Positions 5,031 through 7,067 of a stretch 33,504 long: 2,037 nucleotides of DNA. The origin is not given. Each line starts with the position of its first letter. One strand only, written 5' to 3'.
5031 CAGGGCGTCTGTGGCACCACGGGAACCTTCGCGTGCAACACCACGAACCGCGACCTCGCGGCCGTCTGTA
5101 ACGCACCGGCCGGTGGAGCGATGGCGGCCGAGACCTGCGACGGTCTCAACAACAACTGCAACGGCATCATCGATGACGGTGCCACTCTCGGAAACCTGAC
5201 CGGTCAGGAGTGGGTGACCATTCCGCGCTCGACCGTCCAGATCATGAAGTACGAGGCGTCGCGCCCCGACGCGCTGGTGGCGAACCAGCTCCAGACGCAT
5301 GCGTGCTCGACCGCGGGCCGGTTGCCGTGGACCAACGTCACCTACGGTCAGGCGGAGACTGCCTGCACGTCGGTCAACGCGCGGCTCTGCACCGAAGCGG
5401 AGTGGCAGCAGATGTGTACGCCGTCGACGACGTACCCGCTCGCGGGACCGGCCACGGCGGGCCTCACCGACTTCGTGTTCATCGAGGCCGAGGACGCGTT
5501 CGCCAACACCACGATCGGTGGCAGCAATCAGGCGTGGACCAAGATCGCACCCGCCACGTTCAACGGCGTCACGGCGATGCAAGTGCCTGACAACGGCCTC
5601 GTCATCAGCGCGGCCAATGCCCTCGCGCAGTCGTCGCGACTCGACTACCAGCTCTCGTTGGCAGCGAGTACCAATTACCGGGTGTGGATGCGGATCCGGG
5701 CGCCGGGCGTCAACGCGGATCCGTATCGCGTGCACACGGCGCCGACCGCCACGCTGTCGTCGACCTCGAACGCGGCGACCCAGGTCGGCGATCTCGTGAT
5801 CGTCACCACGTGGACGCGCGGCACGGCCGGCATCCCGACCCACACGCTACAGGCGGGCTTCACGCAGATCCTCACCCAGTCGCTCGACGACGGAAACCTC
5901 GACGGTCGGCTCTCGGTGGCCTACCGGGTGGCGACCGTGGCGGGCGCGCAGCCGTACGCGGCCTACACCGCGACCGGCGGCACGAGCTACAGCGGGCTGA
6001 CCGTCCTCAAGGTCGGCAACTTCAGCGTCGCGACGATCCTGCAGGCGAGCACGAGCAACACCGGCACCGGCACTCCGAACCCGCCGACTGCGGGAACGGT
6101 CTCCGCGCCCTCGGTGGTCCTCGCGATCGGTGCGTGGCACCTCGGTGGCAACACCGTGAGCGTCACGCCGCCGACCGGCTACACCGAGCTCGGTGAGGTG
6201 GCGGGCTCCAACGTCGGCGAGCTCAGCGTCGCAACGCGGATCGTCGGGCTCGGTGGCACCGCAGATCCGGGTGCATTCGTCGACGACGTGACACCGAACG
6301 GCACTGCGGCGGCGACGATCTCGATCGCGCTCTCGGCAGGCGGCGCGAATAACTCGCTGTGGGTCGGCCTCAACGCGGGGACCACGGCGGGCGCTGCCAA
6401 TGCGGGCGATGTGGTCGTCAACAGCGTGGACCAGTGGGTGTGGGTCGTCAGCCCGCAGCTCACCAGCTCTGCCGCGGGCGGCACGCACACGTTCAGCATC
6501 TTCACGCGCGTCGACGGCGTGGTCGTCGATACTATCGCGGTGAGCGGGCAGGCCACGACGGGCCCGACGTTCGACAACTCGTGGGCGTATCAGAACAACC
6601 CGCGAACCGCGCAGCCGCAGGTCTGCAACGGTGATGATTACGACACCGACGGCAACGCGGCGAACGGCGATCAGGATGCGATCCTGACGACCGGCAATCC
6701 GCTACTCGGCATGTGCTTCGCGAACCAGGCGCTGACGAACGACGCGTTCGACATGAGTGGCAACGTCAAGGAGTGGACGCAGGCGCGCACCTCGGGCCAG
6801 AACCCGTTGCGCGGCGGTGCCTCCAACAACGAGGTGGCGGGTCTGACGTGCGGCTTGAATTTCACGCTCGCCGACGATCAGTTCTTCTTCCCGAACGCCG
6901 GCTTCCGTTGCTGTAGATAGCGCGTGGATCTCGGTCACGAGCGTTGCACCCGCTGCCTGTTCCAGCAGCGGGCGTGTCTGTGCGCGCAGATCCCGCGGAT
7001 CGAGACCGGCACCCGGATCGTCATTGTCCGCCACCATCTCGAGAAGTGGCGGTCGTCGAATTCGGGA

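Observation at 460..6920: Coupled pair of giant Cys-rich surface proteins: vWA/MYXO-CTERM protein plus FGE-lectin lipoprotein (candidate new cell-surface recognition module)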

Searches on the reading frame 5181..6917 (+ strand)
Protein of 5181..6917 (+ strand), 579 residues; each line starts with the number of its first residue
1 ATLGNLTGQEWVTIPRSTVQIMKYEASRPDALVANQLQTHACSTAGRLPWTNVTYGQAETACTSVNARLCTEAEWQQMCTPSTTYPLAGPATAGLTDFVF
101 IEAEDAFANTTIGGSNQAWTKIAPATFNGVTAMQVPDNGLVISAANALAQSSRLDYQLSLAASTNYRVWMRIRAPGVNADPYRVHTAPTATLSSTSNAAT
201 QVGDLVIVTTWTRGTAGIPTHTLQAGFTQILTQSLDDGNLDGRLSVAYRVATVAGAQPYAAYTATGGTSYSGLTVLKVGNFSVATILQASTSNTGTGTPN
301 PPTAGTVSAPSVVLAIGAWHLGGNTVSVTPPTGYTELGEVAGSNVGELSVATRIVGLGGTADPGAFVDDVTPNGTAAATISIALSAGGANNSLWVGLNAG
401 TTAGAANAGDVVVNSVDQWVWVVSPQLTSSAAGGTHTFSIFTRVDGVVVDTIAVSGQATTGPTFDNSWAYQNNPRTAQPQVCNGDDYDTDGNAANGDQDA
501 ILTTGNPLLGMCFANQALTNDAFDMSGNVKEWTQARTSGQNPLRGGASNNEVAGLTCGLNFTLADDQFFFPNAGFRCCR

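Call 17: find_homologous_proteins(query=window:5181-6917:+, max_evalue=0.001)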
Query window:5181-6917:+ (579 aa): 93 proteins with E <= 0.001 among 8000 candidates.
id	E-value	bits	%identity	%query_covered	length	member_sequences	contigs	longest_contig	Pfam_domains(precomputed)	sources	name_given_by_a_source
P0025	3.4e-208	711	61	97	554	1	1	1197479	PF03781.23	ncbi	-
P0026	3.4e-203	695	61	100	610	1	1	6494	PF03781.23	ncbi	ncbi:MAG: hypothetical protein AB7L94_36785, partial [Kofleriaceae bacterium]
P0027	2.6e-195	669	59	100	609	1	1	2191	PF11617.14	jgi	jgi:hypothetical protein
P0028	6.9e-171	588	53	100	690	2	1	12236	PF11617.14,PF03781.23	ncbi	ncbi:MAG TPA: MopE-related protein, partial [Kofleriaceae bacterium]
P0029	2.3e-153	530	60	77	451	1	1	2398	-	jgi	-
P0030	6.6e-141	489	69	33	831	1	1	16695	PF11617.14,PF03781.23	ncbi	-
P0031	1.2e-139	485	68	60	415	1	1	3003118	-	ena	-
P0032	9.9e-122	426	52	77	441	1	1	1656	-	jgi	jgi:hypothetical protein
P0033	2.6e-115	405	55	30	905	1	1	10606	PF11617.14,PF03781.23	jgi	jgi:hypothetical protein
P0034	2.6e-112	395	55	30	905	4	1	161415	PF11617.14,PF03781.23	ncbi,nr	ncbi:MAG: MopE-related protein [Myxococcota bacterium]|nr:MopE-related protein [Myxococcota bacteriu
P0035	4.2e-111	391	63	33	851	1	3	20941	PF11617.14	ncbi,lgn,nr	ncbi:MAG: hypothetical protein H0T89_26630 [Deltaproteobacteria bacterium]|nr:hypothetical protein [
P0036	1.1e-109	386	56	34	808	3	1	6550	PF11617.14,PF03781.23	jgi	-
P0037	1.1e-108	383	60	29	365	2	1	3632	PF03781.23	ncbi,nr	ncbi:MAG: hypothetical protein H0X17_15265, partial [Deltaproteobacteria bacterium]|nr:hypothetical 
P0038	7.2e-108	380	59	33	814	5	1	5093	PF11617.14,PF03781.23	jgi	-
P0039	4.6e-107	377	54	34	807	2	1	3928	PF11617.14,PF03781.23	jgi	jgi:hypothetical protein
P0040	2.8e-106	375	56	33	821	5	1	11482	PF11617.14,PF03781.23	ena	-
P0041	2.3e-104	368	56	34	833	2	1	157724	PF11617.14,PF03781.23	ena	-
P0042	7.4e-103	363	59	29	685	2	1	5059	PF11617.14,PF03781.23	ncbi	ncbi:MAG: MopE-related protein, partial [Kofleriaceae bacterium]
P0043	4.0e-102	361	55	34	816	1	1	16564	PF11617.14,PF03781.23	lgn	-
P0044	5.7e-102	361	61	28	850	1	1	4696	PF11617.14,PF03781.23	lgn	-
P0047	2.2e-100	355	57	33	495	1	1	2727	PF11617.14,PF03781.23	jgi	jgi:formylglycine-generating enzyme required for sulfatase activity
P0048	2.9e-100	355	54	31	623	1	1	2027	PF11617.14,PF03781.23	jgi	jgi:hypothetical protein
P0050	2.7e-99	352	60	28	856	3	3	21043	PF11617.14,PF03781.23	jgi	-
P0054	4.2e-96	341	57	33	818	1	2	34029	PF11617.14,PF03781.23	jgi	jgi:putative metal-binding protein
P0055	4.5e-96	341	56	33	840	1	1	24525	PF11617.14,PF03781.23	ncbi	-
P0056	8.6e-96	340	53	34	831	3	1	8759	PF11617.14,PF03781.23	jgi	-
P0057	5.8e-93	331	53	34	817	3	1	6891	PF11617.14,PF03781.23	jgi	-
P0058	6.9e-92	327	55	34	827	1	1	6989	PF11617.14,PF03781.23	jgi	jgi:hypothetical protein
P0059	5.2e-91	324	54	33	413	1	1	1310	PF03781.23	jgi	jgi:hypothetical protein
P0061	5.5e-89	318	54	34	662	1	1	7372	PF11617.14,PF03781.23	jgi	jgi:hypothetical protein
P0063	1.6e-86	310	50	33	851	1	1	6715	PF11617.14,PF03781.23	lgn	-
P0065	8.8e-85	304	49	33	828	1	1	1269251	PF11617.14,PF03781.23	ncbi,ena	-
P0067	5.0e-82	295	47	36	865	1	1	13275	PF11617.14,PF03781.23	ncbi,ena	-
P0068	6.6e-82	294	50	33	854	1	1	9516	PF11617.14,PF03781.23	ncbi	-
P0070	2.1e-77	279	49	33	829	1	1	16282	PF11617.14,PF03781.23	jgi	jgi:formylglycine-generating enzyme required for sulfatase activity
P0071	7.2e-77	278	45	33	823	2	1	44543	PF11617.14,PF03781.23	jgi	jgi:Putative metal-binding motif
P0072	7.5e-77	278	53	28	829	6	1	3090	PF11617.14,PF03781.23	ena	-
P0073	1.8e-76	276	53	33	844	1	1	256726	PF11617.14,PF17829.8,PF03781.23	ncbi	ncbi:MAG: MopE-related protein [Kofleriaceae bacterium]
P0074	1.2e-73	267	45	33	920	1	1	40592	PF11617.14,PF03781.23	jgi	jgi:hypothetical protein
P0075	1.5e-73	267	47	33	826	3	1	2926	PF11617.14,PF03781.23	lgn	-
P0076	1.5e-73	267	48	33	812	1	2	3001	PF11617.14,PF17829.8,PF03781.23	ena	-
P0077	5.1e-73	265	54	25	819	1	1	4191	PF11617.14,PF03781.23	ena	-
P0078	9.1e-72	261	49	34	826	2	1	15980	PF11617.14,PF03781.23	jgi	jgi:hypothetical protein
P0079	1.3e-71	260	47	33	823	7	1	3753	PF11617.14,PF03781.23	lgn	-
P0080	1.4e-70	257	45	33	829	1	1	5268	PF11617.14,PF03781.23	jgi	jgi:formylglycine-generating enzyme required for sulfatase activity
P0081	3.4e-67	246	45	34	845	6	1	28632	PF11617.14,PF17829.8,PF03781.23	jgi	jgi:hypothetical protein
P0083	5.2e-60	222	42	35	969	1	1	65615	PF11617.14,PF03781.23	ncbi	-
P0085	4.5e-58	216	41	30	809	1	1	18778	PF11617.14,PF03781.23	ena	-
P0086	4.6e-55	206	43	33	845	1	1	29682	PF11617.14,PF17829.8,PF03781.23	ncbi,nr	ncbi:MAG: hypothetical protein D6689_05470 [Deltaproteobacteria bacterium]|nr:MAG: hypothetical prot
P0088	7.0e-48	182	41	32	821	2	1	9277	PF11617.14,PF03781.23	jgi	jgi:hypothetical protein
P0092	3.3e-45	173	46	33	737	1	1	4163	PF03781.23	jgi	-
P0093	4.0e-43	166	46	25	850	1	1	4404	PF11617.14,PF17829.8,PF03781.23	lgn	-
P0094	7.6e-43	165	50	35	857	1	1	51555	-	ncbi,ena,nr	ncbi:MAG TPA: hypothetical protein VKA83_09350 [Methylomirabilota bacterium]|nr:hypothetical protein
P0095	8.2e-43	165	41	35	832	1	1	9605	PF03781.23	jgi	jgi:formylglycine-generating enzyme required for sulfatase activity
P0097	1.7e-40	158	48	35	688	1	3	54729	PF02210.32,PF00054.31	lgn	-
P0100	4.9e-38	149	50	38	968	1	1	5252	-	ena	-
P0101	2.0e-37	147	50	20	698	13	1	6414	PF11617.14,PF03781.23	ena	-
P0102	4.9e-37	146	52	20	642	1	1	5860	PF11617.14,PF03781.23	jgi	jgi:hypothetical protein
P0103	1.1e-36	145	55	18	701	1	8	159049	PF11617.14,PF03781.23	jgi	jgi:hypothetical protein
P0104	1.6e-36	145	51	20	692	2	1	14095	PF11617.14,PF03781.23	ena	-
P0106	4.5e-33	133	44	31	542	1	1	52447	-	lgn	-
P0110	1.5e-26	112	42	19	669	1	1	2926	PF11617.14,PF03781.23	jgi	jgi:hypothetical protein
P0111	4.5e-26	110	41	30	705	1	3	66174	-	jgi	jgi:hypothetical protein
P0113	7.9e-25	106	41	32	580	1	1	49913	-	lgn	-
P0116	1.8e-22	98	40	18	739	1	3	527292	PF11617.14,PF03781.23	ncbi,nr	ncbi:MAG: SUMF1/EgtB/PvdO family nonheme iron enzyme [Kofleriaceae bacterium]|nr:SUMF1/EgtB/PvdO fam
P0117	2.4e-10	58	50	11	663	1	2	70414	PF11617.14,PF03781.23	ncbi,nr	ncbi:MAG: SUMF1/EgtB/PvdO family nonheme iron enzyme [Deltaproteobacteria bacterium]|nr:SUMF1/EgtB/P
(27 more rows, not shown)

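Call 32: predict_structure(alignment_id=A2)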
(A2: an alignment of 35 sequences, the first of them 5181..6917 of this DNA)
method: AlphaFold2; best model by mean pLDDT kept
length: 579 residues; sequences in the alignment: 35
mean_pLDDT: 79.4   pTM: 0.64
mean pLDDT of the five models: 79.4, 76.5, 76.0, 75.1, 74.9
residues with pLDDT >= 90: 226; 70-90: 184; 50-70: 106; < 50: 63
segments of 3 or more residues with pLDDT < 50: 1-4, 28-31, 466-487, 493-498, 510-516, 526-528, 546-560
pLDDT, mean of each block of 10 residues (from residue 1): 53 82 64 52 60 76 85 73 84 87 88 75 72 78 87 93 90 74 95 95 93 93 98 92 97 93 96 91 93 94 95 96 90 97 94 94 95 94 72 91 89 80 92 92 83 90 59 44 44 51 57 50 54 71 50 35 63 75
secondary structure, 60 per line:
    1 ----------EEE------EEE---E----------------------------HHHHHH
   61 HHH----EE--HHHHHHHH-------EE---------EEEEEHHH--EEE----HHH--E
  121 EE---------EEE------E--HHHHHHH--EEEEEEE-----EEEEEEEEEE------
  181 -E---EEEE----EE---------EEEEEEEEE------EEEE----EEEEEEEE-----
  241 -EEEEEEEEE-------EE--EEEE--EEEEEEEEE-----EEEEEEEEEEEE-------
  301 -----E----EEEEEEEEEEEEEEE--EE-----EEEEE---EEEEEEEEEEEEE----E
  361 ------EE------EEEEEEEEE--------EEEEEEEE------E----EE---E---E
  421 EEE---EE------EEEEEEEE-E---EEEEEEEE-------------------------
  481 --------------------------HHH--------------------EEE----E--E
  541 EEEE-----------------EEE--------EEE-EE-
elements in order: E11-13 E20-22 H55-63 H72-79 E98-102 E108-110 E120-122 E132-134 H144-150 E153-159 E165-174 E186-189 E205-213 E220-223 E228-235 E242-250 E262-265 E268-276 E282-293 E311-325 E335-339 E343-355 E375-383 E392-399 E420-423 E435-442 E448-455 E530-532 E540-544 E562-564 E573-575

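Call 36: fold_search(model_id=the predicted structure, library=pdb)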
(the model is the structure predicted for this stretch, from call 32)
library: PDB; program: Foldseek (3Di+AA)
matches with E <= 10: 580; with E <= 0.001: 4
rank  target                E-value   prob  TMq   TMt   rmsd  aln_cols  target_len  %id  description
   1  9occ_E                2.7e-04  0.11  0.07  0.06  23.9       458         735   10  Sf11 bacteriophage tail (released 2025-11-12)
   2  2gsy_P                3.2e-04  0.15  0.08  0.10  29.2       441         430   10  The 2.6A structure of Infectious Bursal Virus Derived T=1 Particles (released 2006-07-18)
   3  2df7_B                4.0e-04  0.14  0.08  0.10  29.2       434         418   12  Crystal structure of infectious bursal disease virus VP2 subviral particle (released 2006-06-27)
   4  1wcd                  6.1e-04  0.13  0.08  0.10  29.1       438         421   11  Crystal structure of IBDV T1 virus-like particle reveals a missing link in icosahedral viruses evolution (released 2005-04-05)
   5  2df7_E                1.0e-03  0.08  0.07  0.08  28.7       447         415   11  Crystal structure of infectious bursal disease virus VP2 subviral particle (released 2006-06-27)
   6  7vrn_A                1.1e-03  0.12  0.09  0.11  28.4       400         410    8  Structure of infectious bursal disease virus Gt strain (released 2022-03-30)
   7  7vrn_L                1.3e-03  0.11  0.08  0.10  29.9       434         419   11  Structure of infectious bursal disease virus Gt strain (released 2022-03-30)
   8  2df7_D                1.3e-03  0.08  0.07  0.09  30.0       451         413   11  Crystal structure of infectious bursal disease virus VP2 subviral particle (released 2006-06-27)
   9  2df7_O                1.4e-03  0.08  0.07  0.09  29.1       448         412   12  Crystal structure of infectious bursal disease virus VP2 subviral particle (released 2006-06-27)
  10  2df7_H                1.5e-03  0.08  0.07  0.09  30.0       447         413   11  Crystal structure of infectious bursal disease virus VP2 subviral particle (released 2006-06-27)
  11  2df7_Q                2.1e-03  0.09  0.08  0.10  29.8       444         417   10  Crystal structure of infectious bursal disease virus VP2 subviral particle (released 2006-06-27)
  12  2df7_N                2.1e-03  0.08  0.08  0.10  29.6       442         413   11  Crystal structure of infectious bursal disease virus VP2 subviral particle (released 2006-06-27)
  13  8zj4_A                2.3e-03  0.07  0.07  0.07  33.8       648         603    6  trypsinogen-EP-N619A (released 2025-05-21)
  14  2df7_K                2.5e-03  0.08  0.08  0.10  30.1       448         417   10  Crystal structure of infectious bursal disease virus VP2 subviral particle (released 2006-06-27)
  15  2df7_R                3.1e-03  0.08  0.08  0.10  30.0       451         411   10  Crystal structure of infectious bursal disease virus VP2 subviral particle (released 2006-06-27)
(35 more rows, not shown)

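Call 41: search_solved_structures(query=A2, max_evalue=1)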
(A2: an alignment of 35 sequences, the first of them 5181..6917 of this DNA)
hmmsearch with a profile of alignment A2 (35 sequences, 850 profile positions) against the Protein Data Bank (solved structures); distinct sequences matched with E-value up to 1: 14.
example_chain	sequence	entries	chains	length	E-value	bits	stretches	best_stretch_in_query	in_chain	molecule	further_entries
2afy_X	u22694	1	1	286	0.0015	20.1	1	516-551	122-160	Sulfatase modifying factor 1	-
2aii_X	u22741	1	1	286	0.0015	20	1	516-551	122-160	Sulfatase modifying factor 1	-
2aft_X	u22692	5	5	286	0.0015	20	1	516-551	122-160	Sulfatase modifying factor 1 | Sulfatase-modifying factor 1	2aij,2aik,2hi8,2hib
1y1e_X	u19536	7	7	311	0.0016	19.9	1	516-551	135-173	C-alpha-formyglycine-generating enzyme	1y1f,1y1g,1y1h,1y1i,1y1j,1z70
31dc_A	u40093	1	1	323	0.0017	19.9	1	516-551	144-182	Formylglycine-generating enzyme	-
5ssx_A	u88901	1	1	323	0.0017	19.9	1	516-551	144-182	Formylglycine-generating enzyme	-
8aru_A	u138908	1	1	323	0.0017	19.9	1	516-551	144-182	Formylglycine-generating enzyme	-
5ssy_A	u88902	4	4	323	0.0017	19.9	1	516-551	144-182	Formylglycine-generating enzyme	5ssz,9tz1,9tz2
1y4j_A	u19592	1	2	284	0.002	19.6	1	516-551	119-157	Sulfatase modifying factor 2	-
4x8b_A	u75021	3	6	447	0.003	19.1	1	514-552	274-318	Sulfoxide synthase EgtB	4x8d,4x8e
7ml6_A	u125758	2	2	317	0.014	16.8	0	753-828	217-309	CalU17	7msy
6vqp_A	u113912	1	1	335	0.017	16.5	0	753-828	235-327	CalU17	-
8u41_A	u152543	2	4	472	0.41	12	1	514-547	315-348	Selenoxide synthase OvsA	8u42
8ux5_A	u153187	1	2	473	0.41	12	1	514-547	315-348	Selenoxide synthase OvsA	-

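Call 52: find_encoding_contigs(protein=P0094, flank=10000, max_places=2)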
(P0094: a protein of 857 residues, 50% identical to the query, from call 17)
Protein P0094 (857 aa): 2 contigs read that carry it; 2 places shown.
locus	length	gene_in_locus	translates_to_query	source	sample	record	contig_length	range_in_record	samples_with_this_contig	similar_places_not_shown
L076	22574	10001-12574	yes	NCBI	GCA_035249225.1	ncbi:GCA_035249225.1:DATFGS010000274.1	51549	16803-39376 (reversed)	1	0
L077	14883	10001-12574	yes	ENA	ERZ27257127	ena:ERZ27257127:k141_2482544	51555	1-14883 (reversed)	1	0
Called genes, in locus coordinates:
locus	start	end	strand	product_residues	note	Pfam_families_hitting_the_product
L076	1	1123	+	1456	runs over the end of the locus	-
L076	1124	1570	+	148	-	-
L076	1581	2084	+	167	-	-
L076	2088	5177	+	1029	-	-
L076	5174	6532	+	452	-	-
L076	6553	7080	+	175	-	-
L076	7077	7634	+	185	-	-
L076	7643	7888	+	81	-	-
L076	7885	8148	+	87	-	-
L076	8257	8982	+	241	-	-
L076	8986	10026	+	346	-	PF04932:Wzy_C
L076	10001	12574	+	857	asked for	-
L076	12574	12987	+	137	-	-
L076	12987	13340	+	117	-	-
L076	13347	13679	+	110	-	-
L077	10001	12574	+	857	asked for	-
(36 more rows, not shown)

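Call 53: find_encoding_contigs(protein=P0111, flank=10000, max_places=2)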
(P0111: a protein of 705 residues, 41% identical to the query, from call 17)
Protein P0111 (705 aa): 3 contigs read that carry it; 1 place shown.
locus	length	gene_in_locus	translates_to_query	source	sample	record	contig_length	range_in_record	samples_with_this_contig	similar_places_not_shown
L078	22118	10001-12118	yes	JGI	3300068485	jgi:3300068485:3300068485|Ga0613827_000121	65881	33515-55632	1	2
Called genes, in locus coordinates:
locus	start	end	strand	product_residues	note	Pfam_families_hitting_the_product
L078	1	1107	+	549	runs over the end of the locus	-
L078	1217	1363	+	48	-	-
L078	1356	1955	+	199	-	-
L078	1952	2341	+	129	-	-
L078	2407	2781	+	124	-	PF13619:KTSC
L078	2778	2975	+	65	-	-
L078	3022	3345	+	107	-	-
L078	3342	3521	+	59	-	-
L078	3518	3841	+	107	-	-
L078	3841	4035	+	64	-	-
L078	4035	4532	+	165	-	PF12637:TSCPD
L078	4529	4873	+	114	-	-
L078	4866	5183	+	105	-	-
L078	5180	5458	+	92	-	-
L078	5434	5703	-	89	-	-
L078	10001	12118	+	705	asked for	-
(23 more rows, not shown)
